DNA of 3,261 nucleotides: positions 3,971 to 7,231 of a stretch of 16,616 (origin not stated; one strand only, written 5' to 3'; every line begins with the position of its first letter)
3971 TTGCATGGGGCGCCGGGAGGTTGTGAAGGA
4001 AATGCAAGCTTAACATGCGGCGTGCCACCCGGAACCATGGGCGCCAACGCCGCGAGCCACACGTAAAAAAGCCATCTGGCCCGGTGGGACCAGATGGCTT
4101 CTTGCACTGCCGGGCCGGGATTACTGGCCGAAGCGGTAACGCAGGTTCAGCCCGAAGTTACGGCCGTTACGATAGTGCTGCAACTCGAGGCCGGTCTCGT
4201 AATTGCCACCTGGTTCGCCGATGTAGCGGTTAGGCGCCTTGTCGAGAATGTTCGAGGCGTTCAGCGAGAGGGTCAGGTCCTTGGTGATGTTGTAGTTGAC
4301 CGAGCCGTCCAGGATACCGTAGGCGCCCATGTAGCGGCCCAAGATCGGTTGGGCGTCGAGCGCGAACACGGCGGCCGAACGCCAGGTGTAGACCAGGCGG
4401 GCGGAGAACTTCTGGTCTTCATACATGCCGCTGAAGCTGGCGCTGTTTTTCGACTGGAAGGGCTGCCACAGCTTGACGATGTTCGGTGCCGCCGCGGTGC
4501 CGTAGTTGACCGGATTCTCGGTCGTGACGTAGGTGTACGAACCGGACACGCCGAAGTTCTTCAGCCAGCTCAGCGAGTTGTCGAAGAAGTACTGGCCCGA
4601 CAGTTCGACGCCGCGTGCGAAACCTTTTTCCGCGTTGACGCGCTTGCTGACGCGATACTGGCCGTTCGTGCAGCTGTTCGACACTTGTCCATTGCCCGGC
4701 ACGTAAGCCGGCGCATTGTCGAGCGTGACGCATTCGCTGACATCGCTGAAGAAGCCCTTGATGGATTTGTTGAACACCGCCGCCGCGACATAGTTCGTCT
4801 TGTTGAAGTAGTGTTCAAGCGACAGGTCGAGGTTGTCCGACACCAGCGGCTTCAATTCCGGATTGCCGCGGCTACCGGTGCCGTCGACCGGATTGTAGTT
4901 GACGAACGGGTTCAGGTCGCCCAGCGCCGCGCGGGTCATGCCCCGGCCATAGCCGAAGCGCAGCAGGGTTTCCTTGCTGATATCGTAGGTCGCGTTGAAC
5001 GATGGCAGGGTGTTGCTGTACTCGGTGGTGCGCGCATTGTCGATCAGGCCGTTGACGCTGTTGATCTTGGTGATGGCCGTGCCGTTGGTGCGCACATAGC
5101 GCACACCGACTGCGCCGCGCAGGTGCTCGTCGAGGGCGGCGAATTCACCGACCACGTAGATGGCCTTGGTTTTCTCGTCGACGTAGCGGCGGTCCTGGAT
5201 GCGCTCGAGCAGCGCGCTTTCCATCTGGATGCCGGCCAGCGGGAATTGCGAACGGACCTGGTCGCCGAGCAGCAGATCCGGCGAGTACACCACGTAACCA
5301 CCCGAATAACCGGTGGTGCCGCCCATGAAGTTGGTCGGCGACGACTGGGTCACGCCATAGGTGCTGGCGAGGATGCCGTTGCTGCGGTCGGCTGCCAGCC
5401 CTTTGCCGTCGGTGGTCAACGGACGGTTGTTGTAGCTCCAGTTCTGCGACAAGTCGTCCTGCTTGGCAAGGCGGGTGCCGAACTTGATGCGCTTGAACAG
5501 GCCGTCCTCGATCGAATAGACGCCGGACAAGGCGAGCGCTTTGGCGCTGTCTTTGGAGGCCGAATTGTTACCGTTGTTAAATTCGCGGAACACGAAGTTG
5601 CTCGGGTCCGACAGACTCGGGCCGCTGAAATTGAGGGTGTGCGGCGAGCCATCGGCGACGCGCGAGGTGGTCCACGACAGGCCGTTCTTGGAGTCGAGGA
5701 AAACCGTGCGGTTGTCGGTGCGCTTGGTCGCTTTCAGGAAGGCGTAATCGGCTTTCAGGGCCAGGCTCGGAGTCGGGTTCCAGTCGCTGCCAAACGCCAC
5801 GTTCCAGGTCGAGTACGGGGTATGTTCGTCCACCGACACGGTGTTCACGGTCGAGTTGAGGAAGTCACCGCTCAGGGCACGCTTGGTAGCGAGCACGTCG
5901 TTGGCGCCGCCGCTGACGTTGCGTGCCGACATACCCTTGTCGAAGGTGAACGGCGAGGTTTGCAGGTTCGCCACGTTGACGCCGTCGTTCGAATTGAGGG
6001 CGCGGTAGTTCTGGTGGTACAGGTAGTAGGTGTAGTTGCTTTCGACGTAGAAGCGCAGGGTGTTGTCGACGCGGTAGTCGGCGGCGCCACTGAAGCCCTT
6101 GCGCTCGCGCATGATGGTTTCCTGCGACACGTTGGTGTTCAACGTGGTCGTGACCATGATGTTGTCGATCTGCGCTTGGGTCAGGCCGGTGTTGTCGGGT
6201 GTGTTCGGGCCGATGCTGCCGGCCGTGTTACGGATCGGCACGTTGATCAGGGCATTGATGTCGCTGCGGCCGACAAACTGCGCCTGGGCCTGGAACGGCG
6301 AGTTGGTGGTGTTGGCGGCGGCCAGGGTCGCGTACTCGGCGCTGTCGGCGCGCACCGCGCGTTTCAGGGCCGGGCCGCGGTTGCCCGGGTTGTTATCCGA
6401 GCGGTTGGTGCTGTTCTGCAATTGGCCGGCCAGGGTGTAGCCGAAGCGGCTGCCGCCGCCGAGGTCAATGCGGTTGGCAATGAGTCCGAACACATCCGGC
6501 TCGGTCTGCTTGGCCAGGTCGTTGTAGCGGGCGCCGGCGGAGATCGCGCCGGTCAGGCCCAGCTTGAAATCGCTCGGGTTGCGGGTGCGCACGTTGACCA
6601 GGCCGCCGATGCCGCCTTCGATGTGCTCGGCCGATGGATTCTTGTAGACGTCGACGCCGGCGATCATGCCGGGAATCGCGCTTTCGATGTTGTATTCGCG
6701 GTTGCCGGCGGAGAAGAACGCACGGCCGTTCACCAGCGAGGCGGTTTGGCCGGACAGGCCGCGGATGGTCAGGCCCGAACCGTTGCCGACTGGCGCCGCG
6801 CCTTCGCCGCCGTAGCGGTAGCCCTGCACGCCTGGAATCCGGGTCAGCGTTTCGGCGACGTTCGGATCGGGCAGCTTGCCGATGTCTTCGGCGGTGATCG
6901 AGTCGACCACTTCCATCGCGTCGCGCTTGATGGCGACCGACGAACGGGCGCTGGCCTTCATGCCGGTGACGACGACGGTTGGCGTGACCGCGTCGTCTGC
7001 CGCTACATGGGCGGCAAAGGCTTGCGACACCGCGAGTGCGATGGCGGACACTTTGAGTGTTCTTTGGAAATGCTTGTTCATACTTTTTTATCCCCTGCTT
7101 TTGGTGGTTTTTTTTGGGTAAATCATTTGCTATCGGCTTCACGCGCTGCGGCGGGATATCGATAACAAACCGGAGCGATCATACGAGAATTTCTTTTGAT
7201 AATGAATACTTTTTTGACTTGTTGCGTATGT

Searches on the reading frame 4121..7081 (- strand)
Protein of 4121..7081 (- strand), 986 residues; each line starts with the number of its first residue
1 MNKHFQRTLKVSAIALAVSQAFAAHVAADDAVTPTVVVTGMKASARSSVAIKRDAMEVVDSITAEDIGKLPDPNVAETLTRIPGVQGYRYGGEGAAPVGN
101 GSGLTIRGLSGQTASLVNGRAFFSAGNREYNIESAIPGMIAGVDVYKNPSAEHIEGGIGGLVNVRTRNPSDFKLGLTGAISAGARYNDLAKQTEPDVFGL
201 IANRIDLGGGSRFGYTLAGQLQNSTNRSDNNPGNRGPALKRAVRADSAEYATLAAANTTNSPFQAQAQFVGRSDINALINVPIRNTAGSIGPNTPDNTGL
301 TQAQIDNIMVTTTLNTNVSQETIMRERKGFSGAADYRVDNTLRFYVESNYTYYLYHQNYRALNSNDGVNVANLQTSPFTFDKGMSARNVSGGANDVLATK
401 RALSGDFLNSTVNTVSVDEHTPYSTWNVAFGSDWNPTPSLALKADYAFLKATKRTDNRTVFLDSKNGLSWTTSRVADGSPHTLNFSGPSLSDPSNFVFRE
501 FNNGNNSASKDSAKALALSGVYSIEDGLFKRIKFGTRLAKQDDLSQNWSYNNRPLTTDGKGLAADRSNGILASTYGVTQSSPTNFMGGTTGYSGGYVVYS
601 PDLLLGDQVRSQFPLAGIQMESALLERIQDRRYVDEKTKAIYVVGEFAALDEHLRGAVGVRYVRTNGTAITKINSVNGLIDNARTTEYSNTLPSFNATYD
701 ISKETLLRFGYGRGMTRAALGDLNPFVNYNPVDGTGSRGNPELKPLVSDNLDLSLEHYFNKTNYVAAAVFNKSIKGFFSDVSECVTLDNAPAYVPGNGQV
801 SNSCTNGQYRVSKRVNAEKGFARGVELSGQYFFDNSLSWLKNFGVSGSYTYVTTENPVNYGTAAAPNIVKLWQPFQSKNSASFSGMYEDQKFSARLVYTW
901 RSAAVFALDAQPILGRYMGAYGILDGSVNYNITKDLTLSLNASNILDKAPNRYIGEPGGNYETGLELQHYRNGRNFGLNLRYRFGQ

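Call 8: search_protein_families(library=pfam, proteins=[window:4121-7081:-])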
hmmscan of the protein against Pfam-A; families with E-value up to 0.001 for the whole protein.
window:4121-7081:- (986 aa): 2 families
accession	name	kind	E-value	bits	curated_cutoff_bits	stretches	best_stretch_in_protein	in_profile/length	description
PF00593.30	TonB_dep_Rec_b-barrel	-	3.2e-35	123.3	27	1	462-945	11-436/436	TonB dependent receptor-like, beta-barrel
PF07715.20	Plug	-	3.5e-13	50.4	23.9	1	52-160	2-106/107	TonB-dependent Receptor Plug Domain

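Call 11: find_encoding_contigs(protein=window:4121-7081:-, flank=10000, max_places=6)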
Protein window:4121-7081:- (986 aa): no gene with exactly this product is on record in the collection.

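Call 53: search_protein_families(library=ncbifam, proteins=[window:4121-7081:-], max_evalue=0.001)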
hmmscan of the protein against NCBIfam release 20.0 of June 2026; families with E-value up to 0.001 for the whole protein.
window:4121-7081:- (986 aa): 3 families
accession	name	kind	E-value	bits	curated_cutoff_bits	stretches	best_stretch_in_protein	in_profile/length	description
TIGR01782.1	TonB-Xanth-Caul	subfamily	3.3e-145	485.5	310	1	35-984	3-868/868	TonB-dependent receptor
TIGR01779.1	TonB-B12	equivalog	7.7e-09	34.6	599.7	1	13-184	9-168/614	TonB-dependent vitamin B12 receptor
TIGR01783.1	TonB-siderophor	subfamily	1.8e-06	26.9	223.5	0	814-984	494-649/649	TonB-dependent siderophore receptor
